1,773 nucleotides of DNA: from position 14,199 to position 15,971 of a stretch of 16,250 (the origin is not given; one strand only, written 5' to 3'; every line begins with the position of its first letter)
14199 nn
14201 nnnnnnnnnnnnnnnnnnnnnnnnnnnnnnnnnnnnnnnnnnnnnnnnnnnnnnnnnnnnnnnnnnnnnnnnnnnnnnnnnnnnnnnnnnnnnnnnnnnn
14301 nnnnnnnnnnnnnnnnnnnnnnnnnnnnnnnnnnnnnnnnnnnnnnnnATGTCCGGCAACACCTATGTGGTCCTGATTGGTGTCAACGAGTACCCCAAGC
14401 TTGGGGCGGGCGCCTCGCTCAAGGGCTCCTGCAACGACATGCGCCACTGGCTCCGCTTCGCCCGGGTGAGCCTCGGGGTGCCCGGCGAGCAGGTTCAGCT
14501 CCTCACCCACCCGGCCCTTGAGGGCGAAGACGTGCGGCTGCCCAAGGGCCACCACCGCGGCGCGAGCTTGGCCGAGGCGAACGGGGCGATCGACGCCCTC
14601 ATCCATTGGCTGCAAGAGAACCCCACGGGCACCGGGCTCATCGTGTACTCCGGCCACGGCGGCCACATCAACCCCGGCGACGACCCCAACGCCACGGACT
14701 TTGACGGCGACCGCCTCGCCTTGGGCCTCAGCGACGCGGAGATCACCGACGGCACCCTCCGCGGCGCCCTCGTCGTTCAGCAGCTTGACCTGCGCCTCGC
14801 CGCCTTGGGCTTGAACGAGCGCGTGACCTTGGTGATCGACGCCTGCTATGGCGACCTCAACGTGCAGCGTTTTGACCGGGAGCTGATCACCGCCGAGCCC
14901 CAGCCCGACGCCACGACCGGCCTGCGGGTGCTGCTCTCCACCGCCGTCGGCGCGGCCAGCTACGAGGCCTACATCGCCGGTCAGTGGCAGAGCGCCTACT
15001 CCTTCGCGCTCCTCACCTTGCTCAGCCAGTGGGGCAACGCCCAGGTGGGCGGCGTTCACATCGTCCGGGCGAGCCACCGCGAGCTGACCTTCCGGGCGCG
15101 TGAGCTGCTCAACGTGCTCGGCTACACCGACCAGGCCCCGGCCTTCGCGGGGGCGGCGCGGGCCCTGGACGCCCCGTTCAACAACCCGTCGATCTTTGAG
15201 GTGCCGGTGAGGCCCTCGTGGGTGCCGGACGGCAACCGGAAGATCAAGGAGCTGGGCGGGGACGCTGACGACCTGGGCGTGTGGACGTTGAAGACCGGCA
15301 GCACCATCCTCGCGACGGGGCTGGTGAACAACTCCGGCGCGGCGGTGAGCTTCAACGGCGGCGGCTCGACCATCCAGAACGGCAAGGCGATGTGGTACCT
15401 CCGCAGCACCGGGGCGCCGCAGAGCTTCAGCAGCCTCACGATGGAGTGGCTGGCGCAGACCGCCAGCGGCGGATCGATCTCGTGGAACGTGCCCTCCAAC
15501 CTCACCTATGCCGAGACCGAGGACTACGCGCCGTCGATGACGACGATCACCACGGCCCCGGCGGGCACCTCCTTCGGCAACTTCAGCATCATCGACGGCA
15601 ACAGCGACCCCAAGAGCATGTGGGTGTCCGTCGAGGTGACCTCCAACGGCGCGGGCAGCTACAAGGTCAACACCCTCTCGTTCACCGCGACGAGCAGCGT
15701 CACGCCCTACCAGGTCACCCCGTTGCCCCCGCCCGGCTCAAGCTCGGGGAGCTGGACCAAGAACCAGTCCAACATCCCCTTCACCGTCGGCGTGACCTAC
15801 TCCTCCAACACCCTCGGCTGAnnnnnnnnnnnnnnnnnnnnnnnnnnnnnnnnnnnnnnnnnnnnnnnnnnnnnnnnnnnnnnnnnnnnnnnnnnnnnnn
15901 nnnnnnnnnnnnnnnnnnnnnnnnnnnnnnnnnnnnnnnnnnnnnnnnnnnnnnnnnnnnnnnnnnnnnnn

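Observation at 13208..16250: FHA protein, caspase-like protease and FGE-sulfatase-like protein clustered near a Ser/Thr kinase: candidate regulated-proteolysis or conflict module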

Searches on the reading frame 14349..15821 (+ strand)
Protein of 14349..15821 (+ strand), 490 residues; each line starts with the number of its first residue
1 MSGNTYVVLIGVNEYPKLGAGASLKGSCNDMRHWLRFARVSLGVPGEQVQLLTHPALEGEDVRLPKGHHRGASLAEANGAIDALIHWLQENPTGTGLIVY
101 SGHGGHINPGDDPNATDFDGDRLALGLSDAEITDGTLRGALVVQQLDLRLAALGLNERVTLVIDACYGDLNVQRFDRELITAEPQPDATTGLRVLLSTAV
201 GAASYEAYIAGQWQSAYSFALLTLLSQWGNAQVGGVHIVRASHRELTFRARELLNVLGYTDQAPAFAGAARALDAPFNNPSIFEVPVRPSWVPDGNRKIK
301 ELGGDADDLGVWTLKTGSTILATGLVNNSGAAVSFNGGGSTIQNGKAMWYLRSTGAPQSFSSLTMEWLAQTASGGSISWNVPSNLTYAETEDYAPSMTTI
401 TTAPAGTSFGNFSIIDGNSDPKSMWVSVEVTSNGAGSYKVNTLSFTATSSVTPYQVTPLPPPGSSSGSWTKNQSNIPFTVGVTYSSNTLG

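Call 7: search_protein_families(library=pfam, proteins=[window:14349-15821:+], max_evalue=0.01)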
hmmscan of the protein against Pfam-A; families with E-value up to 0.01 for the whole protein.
window:14349-15821:+ (490 aa): 1 family
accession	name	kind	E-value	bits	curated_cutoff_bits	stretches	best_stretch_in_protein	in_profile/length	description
PF00656.27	Peptidase_C14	-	7.8e-08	32.7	21.4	1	7-232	4-198/233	Caspase domain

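Call 10: find_encoding_contigs(protein=window:14349-15821:+, flank=10000, max_places=6)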
Protein window:14349-15821:+ (490 aa): no gene with exactly this product is on record in the collection.

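Call 11: search_protein_families(library=padloc, proteins=[window:14349-15821:+], max_evalue=0.01)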
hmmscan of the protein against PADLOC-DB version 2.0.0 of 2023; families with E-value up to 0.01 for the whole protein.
window:14349-15821:+ (490 aa): 0 families

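Call 12: find_homologous_proteins(query=window:14349-15821:+, max_evalue=0.001)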
Query window:14349-15821:+ (490 aa): 6 proteins with E <= 0.001 among 8000 candidates.
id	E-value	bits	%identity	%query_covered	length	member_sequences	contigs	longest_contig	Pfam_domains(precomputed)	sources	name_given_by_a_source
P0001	0.0e+0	1104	100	100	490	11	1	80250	PF00656.28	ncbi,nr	ncbi:MAG: caspase family protein [Deltaproteobacteria bacterium]|nr:caspase family protein [Deltapro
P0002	2.6e-293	991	90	100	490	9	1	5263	PF00656.28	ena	-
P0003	4.6e-286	967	88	100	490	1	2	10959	PF00656.28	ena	-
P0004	7.0e-266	900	81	100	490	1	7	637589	PF00656.28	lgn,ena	-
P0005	1.0e-262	890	80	100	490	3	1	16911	PF00656.28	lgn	-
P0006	1.5e-97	345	46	82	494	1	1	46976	PF00656.28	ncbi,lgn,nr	ncbi:MAG: caspase family protein [Pseudomonadota bacterium]|nr:caspase family protein [Pseudomonadot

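Call 13: find_encoding_contigs(protein=P0001, flank=10000, max_places=4)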
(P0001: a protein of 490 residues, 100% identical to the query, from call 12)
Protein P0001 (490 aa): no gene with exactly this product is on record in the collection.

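Call 14: find_encoding_contigs(protein=P0004, flank=10000, max_places=4)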
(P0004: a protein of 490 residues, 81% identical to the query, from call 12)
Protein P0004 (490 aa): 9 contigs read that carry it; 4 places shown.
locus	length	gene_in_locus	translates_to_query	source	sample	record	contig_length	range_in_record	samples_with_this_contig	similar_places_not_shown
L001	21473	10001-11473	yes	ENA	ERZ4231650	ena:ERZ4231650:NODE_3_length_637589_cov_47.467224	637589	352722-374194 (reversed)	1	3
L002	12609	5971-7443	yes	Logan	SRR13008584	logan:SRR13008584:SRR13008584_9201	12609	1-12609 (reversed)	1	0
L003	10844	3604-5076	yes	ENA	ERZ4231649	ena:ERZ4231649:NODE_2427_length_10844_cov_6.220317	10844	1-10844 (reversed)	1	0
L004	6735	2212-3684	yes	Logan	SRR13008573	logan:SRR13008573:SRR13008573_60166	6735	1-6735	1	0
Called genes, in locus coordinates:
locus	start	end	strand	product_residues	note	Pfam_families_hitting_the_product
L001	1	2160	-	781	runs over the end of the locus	PF01315:Ald_Xan_dh_C, PF02738:MoCoBD_1, PF20256:MoCoBD_2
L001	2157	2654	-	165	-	PF00111:Fer2 (weak), PF13085:Fer2_3 (weak), PF01799:Fer2_2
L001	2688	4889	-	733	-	PF00069:Pkinase, PF07714:PK_Tyr_Ser-Thr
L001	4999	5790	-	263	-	PF11604:CusF_Ec (weak), PF02630:SCO1-SenC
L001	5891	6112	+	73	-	-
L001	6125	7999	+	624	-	-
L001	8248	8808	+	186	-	-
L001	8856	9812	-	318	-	PF16697:Yop-YscD_cpl, PF00498:FHA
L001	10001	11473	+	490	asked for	PF00656:Peptidase_C14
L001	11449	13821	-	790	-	PF00069:Pkinase, PF07714:PK_Tyr_Ser-Thr, PF03781:FGE-sulfatase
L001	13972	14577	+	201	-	PF19648:DUF6151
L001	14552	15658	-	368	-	PF04851:ResIII (weak), PF00270:DEAD, PF00271:Helicase_C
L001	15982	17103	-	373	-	PF00226:DnaJ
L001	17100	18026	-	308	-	PF02899:Phage_int_SAM_1, PF00589:Phage_integrase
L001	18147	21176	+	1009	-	PF01751:Toprim, PF01131:Topoisom_bac, PF13368:Toprim_C_rpt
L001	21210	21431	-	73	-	-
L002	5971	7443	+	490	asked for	PF00656:Peptidase_C14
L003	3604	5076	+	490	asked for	PF00656:Peptidase_C14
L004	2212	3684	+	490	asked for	PF00656:Peptidase_C14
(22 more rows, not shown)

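Call 15: find_encoding_contigs(protein=P0006, flank=10000, max_places=4)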
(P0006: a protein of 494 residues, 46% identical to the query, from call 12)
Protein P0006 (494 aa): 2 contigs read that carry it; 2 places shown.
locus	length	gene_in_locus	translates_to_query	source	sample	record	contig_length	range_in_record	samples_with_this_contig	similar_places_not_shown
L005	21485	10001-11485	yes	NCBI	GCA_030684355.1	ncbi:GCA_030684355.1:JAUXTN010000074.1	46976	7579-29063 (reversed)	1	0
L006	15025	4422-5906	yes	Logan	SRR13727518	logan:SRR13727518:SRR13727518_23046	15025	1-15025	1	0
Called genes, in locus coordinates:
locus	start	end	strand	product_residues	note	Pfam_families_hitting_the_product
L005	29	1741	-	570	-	PF07690:MFS_1, PF00854:PTR2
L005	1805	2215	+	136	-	PF01951:Archease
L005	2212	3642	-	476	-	PF01139:RtcB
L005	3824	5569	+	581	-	PF14716:HHH_8, PF14520:HHH_5 (weak), PF14791:DNA_pol_B_thumb, PF02811:PHP (weak)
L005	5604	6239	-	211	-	PF00156:Pribosyltran, PF15609:PRTase_2 (faint), PF14681:UPRTase (weak)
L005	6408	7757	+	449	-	PF00657:Lipase_GDSL, PF13472:Lipase_GDSL_2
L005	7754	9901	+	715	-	-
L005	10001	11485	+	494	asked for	PF00656:Peptidase_C14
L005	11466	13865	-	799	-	PF00069:Pkinase, PF07714:PK_Tyr_Ser-Thr, PF03781:FGE-sulfatase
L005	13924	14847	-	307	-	PF16697:Yop-YscD_cpl, PF00498:FHA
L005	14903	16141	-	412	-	-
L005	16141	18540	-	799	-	PF22842:Pel9A-like_beta_helix (weak), PF13229:Beta_helix (weak)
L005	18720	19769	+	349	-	PF03193:RsgA_GTPase, PF00005:ABC_tran (weak), PF01926:MMR_HSR1 (weak)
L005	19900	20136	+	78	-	PF19803:DUF6286 (weak), PF00403:HMA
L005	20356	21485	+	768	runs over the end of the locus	PF00403:HMA, PF00122:E1-E2_ATPase, PF00702:Hydrolase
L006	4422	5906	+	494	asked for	PF00656:Peptidase_C14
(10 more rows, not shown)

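Call 17: find_encoding_contigs(protein=P0002, flank=10000, max_places=3)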
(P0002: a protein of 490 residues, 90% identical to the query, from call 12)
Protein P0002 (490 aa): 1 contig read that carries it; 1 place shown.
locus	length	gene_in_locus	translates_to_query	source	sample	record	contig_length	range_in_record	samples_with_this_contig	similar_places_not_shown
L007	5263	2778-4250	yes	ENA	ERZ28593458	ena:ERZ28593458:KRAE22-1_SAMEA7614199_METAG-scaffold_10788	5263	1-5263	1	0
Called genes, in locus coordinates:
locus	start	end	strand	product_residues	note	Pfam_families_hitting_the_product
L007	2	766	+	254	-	?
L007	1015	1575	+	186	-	-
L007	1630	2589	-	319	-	PF16697:Yop-YscD_cpl, PF00498:FHA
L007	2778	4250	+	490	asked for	PF00656:Peptidase_C14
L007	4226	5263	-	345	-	?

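Call 18: find_encoding_contigs(protein=P0003, flank=10000, max_places=3)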
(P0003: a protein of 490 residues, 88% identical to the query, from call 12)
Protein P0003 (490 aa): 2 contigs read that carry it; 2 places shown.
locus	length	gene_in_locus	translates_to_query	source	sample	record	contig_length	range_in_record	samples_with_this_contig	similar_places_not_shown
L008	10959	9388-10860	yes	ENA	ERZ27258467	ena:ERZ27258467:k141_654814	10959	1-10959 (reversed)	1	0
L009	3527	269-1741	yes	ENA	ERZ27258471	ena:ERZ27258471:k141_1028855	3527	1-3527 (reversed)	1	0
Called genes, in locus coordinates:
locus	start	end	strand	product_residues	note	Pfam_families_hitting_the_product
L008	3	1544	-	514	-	?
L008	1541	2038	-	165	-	PF00111:Fer2 (weak), PF13085:Fer2_3 (weak), PF01799:Fer2_2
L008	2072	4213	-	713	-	PF00069:Pkinase, PF07714:PK_Tyr_Ser-Thr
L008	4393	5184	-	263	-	PF11604:CusF_Ec (weak), PF02630:SCO1-SenC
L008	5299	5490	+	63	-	-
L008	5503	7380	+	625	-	-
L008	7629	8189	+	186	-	-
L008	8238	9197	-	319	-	PF16697:Yop-YscD_cpl, PF00498:FHA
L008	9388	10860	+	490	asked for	PF00656:Peptidase_C14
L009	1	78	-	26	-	?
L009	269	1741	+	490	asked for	PF00656:Peptidase_C14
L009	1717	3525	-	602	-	?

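Call 24: find_related_loci(query=A1, collection=genome_contigs, flank=8000)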
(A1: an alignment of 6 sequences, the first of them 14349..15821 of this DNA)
Query A1 (490 aa) in genome_contigs; peptide patterns used: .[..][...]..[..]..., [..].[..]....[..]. (x = any residue, [..] = any of these).
45 stretches matched a pattern; 7 encode a relative of the query (tblastn E <= 1e-3); 7 distinct loci.
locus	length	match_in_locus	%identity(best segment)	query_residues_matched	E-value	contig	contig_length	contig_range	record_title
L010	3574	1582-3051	91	1-490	0e+0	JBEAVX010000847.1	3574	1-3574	MAG: Pseudomonadota bacterium isolate NASQAN2011_262_B_bin.21 scaffold_1130877, whole genome shotgun sequence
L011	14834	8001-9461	89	1-487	0e+0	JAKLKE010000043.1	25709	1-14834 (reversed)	MAG: Myxococcota bacterium isolate MAG.430 MAG.430-NODE_43_length_25709_cov_3.993914, whole genome shotgun sequence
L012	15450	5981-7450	80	1-490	0e+0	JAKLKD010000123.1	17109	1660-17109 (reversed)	MAG: Myxococcota bacterium isolate MAG.235 MAG.235-scaffold_2137, whole genome shotgun sequence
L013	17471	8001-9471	99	1-490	0e+0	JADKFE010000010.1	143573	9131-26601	MAG: Deltaproteobacteria bacterium isolate Rand_18-Q3-R56-63_MAXAC.001 tig00004464-10-1432030, whole genome shotgun sequ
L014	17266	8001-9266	46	1-404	4e-103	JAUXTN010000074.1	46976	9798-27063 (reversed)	MAG: Pseudomonadota bacterium isolate C13_maxbin.099 C13_k141_216031, whole genome shotgun sequence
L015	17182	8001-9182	46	2-378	3e-99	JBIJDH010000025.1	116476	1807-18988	MAG: Myxococcota bacterium isolate ME2006-08-22D15_3300044611_group2_bin215 Rohwer_bin1508_scaffold_48_c1, whole genome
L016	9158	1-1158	34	97-465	4e-57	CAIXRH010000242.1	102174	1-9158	MAG: uncultured proteobacterium isolate LJ-7-9m_bin-1278 genome assembly, contig: bin-1278:242/362, whole genome shotgun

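Call 38: search_protein_representatives(alignment_id=A1)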
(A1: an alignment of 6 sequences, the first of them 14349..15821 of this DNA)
Query: 6 sequences, 490 profile positions. Proteins with E-value up to 0.001 (for the whole library): 387; up to 1e-10: 199; up to 1e-30: 15. The best 150 are listed.
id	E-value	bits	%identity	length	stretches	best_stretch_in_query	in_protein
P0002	2.1e-297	1003.0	-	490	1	1-490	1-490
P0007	1.0e-152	525.8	-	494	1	2-412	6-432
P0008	1.1e-99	350.8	-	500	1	1-466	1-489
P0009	3.9e-94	332.5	-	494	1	4-412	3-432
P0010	5.4e-86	305.7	-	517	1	1-336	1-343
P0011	1.0e-68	248.7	-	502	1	1-444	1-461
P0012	1.5e-46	175.6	-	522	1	3-437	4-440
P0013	8.7e-45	169.8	-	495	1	2-327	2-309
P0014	1.5e-43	165.7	-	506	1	2-333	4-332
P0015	5.0e-39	150.8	-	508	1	1-350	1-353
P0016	4.7e-38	147.6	-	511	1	4-350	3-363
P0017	1.4e-33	132.8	-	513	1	3-368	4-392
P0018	9.6e-33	130.1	-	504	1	4-365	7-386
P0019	2.2e-32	128.9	-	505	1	4-373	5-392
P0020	1.8e-31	125.9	-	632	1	2-385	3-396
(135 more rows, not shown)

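Call 44: find_related_loci(query=A3, collection=metagenome_contigs, flank=7000)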
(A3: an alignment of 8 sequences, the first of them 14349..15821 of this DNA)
Query A3 (490 aa) in metagenome_contigs; peptide patterns used: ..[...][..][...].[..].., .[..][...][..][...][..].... (x = any residue, [..] = any of these).
85 stretches matched a pattern; 5 encode a relative of the query (tblastn E <= 1e-3); 5 distinct loci.
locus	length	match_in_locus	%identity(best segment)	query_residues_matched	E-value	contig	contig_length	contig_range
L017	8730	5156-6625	96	1-490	0e+0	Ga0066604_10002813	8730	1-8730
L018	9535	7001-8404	31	1-454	2e-56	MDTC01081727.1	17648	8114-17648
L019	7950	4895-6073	29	2-390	9e-37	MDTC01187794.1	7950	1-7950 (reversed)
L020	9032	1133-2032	30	1-298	4e-21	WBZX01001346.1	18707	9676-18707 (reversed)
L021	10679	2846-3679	27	5-270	1e-18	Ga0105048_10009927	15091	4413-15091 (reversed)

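Call 51: find_homologous_proteins(query=A2, max_evalue=1e-10)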
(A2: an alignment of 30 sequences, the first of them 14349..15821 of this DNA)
Query A2 (30 sequences) (490 aa, profile of the alignment): 7 proteins with E <= 1e-10 among 8000 candidates.
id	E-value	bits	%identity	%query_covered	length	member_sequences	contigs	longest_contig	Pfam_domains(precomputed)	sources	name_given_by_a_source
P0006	2.5e-139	484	46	82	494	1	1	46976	PF00656.28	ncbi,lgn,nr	ncbi:MAG: caspase family protein [Pseudomonadota bacterium]|nr:caspase family protein [Pseudomonadot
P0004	1.1e-134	469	81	100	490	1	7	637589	PF00656.28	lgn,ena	-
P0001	1.1e-134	469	100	100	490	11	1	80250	PF00656.28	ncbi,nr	ncbi:MAG: caspase family protein [Deltaproteobacteria bacterium]|nr:caspase family protein [Deltapro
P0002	4.8e-134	466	90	100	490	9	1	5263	PF00656.28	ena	-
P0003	2.3e-133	464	88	100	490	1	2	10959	PF00656.28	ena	-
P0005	6.3e-131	456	80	100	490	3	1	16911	PF00656.28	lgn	-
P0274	2.8e-16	78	48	6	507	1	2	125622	PF00656.28,PF14326.12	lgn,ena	-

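Call 57: search_protein_families(library=pfam, proteins=[L001:11449-13821:-, L005:11466-13865:-, L001:8248-8808:+, L001:6125-7999:+, L005:14903-16141:-, L005:7754-9901:+, L001:13972-14577:+], max_evalue=0.01)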
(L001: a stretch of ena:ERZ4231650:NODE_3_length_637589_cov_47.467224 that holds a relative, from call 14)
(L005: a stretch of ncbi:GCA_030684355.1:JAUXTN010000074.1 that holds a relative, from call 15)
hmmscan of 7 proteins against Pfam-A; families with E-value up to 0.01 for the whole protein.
L001:11449-13821:- (790 aa): 3 families
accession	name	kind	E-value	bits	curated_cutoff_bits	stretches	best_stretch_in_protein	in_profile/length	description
PF03781.23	FGE-sulfatase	-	5.2e-31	108.7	23.3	1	539-780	3-255/255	Sulfatase-modifying factor enzyme 1-like domain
PF00069.31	Pkinase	-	9e-31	107.7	31.7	1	26-247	1-200/263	Protein kinase domain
PF07714.23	PK_Tyr_Ser-Thr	-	6.9e-13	48.9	23.1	1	32-177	7-152/258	Protein tyrosine and serine/threonine kinase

L005:11466-13865:- (799 aa): 3 families
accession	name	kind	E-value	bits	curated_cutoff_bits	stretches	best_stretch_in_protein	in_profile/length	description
PF00069.31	Pkinase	-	2.1e-31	109.7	31.7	1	25-304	2-253/263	Protein kinase domain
PF03781.23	FGE-sulfatase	-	5.7e-27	95.4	23.3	1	551-790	3-255/255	Sulfatase-modifying factor enzyme 1-like domain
PF07714.23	PK_Tyr_Ser-Thr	-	1.1e-14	54.9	23.1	1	31-175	8-152/258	Protein tyrosine and serine/threonine kinase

L001:8248-8808:+ (186 aa): 0 families

L001:6125-7999:+ (624 aa): 0 families

L005:14903-16141:- (412 aa): 6 families
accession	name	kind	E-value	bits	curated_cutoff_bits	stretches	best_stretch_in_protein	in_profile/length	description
PF13688.12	Reprolysin_5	-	1.8e-05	25.5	27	1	271-365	97-178/196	Metallo-peptidase family M12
PF05572.19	Peptidase_M43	-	0.00064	20.1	23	1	285-375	32-121/152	Pregnancy-associated plasma protein-A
PF13582.12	Reprolysin_3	-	0.0012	19.8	22.4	1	286-339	77-123/123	Metallo-peptidase family M12B Reprolysin-like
PF13574.12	Reprolysin_2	-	0.0019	18.6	27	1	274-366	80-166/195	Metallo-peptidase family M12B Reprolysin-like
PF00413.30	Peptidase_M10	-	0.0083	16.4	24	0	321-344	107-130/159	Matrixin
PF12388.14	Peptidase_M57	-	0.0093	16.1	21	0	309-339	120-150/212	Dual-action HEIGH metallo-peptidase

L005:7754-9901:+ (715 aa): 0 families

L001:13972-14577:+ (201 aa): 2 families
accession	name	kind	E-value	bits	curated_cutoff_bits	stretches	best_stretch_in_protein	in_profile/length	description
PF19648.5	DUF6151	-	1.1e-47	162.8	27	1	1-172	1-176/188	Family of unknown function (DUF6151)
PF04828.22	GFA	-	9.8e-05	22.9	24.3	1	8-44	5-39/115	Glutathione-dependent formaldehyde-activating enzyme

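Call 60: predict_structure(alignment_id=A1)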
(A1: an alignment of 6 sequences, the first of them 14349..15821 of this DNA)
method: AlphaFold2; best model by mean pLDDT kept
length: 490 residues; sequences in the alignment: 6
mean_pLDDT: 42.5   pTM: 0.42
mean pLDDT of the five models: 42.5, 42.1, 40.2, 39.2, 38.9
residues with pLDDT >= 90: 1; 70-90: 49; 50-70: 75; < 50: 365
segments of 3 or more residues with pLDDT < 50: 13-29, 54-71, 103-141, 166-190, 197-245, 254-411, 423-444, 458-490
pLDDT, mean of each block of 10 residues (from residue 1): 69 37 33 65 74 49 40 61 86 80 37 32 34 34 62 76 51 31 39 49 30 35 36 36 48 46 28 22 28 30 36 45 37 32 34 34 41 25 21 21 28 59 42 40 51 52 38 35 34
secondary structure, 60 per line:
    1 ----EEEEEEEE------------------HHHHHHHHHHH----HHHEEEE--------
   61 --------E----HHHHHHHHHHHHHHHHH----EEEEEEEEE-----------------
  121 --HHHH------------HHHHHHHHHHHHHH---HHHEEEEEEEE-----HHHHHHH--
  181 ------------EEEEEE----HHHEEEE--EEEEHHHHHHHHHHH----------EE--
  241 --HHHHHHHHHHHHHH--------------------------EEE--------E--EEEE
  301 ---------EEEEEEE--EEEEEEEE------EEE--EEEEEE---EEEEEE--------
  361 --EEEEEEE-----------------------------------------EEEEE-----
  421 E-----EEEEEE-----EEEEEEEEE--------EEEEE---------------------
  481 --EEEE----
elements in order: E5-12 H31-41 E49-52 H74-90 E95-103 H123-126 H139-152 E159-166 H172-178 E193-198 E206-209 E212-215 H216-226 H243-256 E283-285 E297-300 E310-316 E319-326 E333-335 E338-343 E347-352 E363-369 E411-415 E427-432 E438-446 E455-459 E483-486
